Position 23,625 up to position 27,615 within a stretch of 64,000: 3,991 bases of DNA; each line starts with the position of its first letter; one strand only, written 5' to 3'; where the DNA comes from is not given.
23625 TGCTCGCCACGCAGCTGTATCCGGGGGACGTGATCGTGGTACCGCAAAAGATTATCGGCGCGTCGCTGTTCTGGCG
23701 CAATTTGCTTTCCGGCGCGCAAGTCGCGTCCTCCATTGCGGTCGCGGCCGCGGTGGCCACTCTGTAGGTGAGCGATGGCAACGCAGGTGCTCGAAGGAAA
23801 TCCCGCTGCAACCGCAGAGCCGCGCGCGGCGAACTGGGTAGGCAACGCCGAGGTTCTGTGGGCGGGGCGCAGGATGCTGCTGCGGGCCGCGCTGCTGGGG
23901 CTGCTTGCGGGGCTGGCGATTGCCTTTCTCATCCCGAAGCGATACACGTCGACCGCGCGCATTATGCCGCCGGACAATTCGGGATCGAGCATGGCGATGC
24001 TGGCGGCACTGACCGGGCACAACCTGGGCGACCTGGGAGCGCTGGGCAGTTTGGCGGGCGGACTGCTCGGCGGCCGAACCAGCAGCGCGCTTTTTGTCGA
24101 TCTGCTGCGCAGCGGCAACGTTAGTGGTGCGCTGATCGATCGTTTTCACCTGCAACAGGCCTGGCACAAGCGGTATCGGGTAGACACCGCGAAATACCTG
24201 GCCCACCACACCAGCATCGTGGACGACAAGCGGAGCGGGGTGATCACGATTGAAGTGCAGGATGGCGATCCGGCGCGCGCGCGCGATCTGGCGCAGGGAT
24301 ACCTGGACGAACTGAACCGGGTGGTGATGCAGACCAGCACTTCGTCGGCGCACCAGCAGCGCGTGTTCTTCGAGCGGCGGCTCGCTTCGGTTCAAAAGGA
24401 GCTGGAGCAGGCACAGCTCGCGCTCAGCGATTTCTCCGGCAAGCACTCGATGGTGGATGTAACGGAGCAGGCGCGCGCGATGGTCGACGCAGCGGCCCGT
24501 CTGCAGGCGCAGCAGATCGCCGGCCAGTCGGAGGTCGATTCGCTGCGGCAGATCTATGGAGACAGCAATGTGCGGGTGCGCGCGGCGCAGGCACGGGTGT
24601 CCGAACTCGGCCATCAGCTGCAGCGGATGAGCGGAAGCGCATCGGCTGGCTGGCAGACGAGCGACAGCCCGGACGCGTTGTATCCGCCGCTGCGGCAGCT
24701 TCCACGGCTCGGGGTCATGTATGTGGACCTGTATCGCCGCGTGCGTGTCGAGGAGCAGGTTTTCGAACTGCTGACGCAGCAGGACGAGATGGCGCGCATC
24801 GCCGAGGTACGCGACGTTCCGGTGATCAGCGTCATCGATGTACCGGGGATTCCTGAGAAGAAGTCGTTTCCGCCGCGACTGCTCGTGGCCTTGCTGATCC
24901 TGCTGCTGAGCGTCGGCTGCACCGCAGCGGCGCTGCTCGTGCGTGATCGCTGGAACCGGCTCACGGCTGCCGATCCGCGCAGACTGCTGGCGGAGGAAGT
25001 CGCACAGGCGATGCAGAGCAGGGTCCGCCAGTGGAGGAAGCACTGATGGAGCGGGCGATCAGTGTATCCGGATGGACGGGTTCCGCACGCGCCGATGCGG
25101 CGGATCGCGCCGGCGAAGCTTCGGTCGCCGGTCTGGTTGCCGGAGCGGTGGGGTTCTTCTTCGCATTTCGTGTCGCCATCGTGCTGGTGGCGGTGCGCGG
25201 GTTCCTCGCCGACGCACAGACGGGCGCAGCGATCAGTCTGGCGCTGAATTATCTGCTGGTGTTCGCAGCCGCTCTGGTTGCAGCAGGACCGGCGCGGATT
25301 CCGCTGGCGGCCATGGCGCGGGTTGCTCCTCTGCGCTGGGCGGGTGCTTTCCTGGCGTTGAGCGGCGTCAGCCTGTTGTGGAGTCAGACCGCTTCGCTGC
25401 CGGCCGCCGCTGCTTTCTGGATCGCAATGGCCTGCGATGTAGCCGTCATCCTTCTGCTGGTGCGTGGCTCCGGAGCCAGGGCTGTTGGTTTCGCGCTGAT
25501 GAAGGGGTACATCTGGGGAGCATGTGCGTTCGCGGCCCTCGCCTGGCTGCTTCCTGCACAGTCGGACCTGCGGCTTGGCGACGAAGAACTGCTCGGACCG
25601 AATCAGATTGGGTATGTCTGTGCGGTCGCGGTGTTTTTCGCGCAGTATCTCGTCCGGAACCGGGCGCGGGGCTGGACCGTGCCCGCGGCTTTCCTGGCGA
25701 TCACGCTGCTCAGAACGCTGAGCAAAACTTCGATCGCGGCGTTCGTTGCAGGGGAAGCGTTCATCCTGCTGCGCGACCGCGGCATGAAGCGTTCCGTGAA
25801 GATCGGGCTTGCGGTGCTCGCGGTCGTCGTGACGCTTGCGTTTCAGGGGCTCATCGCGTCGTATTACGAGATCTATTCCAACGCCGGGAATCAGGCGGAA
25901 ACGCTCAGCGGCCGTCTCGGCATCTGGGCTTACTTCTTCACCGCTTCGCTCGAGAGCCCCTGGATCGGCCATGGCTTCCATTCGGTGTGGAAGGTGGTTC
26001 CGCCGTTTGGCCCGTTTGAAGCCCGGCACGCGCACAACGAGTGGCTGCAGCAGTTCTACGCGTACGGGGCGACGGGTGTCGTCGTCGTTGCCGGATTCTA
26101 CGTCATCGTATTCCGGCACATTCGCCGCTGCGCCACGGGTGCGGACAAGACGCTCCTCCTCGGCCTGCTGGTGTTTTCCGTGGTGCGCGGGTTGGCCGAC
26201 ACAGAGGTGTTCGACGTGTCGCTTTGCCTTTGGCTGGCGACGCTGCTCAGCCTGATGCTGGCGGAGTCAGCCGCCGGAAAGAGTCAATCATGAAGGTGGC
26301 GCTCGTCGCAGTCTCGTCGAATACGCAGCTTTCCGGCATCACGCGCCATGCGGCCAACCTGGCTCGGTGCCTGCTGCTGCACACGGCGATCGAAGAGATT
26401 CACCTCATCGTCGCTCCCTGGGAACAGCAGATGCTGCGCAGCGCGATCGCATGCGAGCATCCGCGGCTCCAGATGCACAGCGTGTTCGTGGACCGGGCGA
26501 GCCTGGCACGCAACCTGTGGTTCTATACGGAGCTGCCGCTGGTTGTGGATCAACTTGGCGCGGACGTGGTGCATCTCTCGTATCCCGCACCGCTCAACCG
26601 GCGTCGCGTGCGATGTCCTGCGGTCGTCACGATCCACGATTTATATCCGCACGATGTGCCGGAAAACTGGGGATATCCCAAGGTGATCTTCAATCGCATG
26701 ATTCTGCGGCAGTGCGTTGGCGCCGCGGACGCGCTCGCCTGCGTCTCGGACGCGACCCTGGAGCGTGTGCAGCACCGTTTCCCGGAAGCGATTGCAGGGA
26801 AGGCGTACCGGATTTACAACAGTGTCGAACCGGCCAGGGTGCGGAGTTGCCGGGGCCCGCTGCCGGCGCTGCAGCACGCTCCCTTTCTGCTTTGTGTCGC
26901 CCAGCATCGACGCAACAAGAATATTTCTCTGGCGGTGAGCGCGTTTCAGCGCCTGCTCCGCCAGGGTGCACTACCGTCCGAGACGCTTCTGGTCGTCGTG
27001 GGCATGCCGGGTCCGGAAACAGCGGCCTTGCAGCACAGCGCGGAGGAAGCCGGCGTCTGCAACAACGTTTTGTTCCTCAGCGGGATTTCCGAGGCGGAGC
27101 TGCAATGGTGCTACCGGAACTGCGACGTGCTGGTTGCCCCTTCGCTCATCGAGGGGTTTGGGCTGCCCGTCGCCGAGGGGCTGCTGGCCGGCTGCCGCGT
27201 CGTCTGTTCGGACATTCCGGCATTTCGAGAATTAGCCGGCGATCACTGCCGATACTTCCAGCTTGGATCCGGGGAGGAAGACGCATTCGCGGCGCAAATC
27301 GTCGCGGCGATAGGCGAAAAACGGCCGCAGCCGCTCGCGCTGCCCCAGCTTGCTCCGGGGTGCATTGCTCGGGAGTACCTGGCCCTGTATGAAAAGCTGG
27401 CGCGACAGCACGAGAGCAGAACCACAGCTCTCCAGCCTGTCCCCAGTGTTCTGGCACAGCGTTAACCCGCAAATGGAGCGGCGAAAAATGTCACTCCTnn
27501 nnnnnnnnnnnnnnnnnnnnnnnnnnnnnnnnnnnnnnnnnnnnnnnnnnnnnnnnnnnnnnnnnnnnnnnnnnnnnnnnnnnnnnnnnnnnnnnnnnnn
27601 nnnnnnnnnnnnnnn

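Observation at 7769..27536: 11-bp-phased TGACAWW direct repeats recur in six promoter regions: a candidate regulon of the local OmpR-family two-component system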

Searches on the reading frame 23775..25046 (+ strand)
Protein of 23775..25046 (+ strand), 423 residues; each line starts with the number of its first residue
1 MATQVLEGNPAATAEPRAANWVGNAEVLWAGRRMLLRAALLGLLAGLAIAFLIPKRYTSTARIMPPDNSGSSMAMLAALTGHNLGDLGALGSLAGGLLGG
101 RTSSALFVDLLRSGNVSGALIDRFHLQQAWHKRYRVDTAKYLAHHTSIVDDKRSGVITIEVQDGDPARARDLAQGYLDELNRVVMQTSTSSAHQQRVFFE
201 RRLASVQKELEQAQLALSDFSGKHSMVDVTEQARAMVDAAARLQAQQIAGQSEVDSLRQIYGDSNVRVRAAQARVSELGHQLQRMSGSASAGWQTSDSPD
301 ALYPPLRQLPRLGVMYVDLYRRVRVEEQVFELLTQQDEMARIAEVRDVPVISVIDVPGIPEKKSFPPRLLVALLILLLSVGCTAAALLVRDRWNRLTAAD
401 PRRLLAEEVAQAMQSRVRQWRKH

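Call 13: search_protein_families(library=pfam, proteins=[window:23775-25046:+])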
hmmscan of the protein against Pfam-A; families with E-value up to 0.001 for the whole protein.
window:23775-25046:+ (423 aa): 2 families
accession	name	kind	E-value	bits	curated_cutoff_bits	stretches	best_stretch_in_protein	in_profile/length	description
PF02706.20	Wzz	-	8.1e-10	39.3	25.5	1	26-121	10-88/91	Chain length determinant protein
PF13807.11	GNVR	-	0.00025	21.3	27.7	1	317-391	7-81/82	G-rich domain on putative tyrosine kinase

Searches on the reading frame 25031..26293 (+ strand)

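Call 13: search_protein_families(library=pfam, proteins=[window:25031-26293:+])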
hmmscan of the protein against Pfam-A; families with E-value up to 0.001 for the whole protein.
window:25031-26293:+ (420 aa): 1 family
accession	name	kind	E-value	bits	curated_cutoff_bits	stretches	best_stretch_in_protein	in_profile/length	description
PF04932.20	Wzy_C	-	2.2e-16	60.4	31.7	1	219-353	3-148/149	O-Antigen ligase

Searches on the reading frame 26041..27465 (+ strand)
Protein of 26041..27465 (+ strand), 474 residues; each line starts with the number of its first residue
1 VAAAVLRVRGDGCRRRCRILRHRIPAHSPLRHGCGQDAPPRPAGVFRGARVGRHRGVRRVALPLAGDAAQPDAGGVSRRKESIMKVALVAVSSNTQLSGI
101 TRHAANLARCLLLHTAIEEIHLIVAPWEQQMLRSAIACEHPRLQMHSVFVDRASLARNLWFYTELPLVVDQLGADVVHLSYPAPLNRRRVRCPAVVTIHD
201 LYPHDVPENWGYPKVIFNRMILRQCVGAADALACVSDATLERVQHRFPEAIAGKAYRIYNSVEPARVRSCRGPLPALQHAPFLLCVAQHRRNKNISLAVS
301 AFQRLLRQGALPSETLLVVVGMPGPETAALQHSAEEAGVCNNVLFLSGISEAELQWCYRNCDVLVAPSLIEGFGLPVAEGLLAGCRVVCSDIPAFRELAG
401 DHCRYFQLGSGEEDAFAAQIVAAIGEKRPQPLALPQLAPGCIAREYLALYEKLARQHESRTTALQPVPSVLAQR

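Call 13: search_protein_families(library=pfam, proteins=[window:26041-27465:+])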
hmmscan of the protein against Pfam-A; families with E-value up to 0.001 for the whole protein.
window:26041-27465:+ (474 aa): 4 families
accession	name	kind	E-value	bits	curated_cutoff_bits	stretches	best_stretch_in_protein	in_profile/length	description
PF00534.26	Glycos_transf_1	-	7.7e-24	84.6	26.4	1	280-422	15-154/172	Glycosyl transferases group 1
PF13692.12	Glyco_trans_1_4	-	2.9e-19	70.2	27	1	281-423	2-139/142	Glycosyl transferases group 1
PF13439.12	Glyco_transf_4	-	4.3e-16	59.9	28.5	1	98-266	2-170/170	Glycosyltransferase Family 4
PF20706.3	GT4-conflict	-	2.4e-10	40.4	26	1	225-391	143-312/385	Family 4 Glycosyltransferase in conflict systems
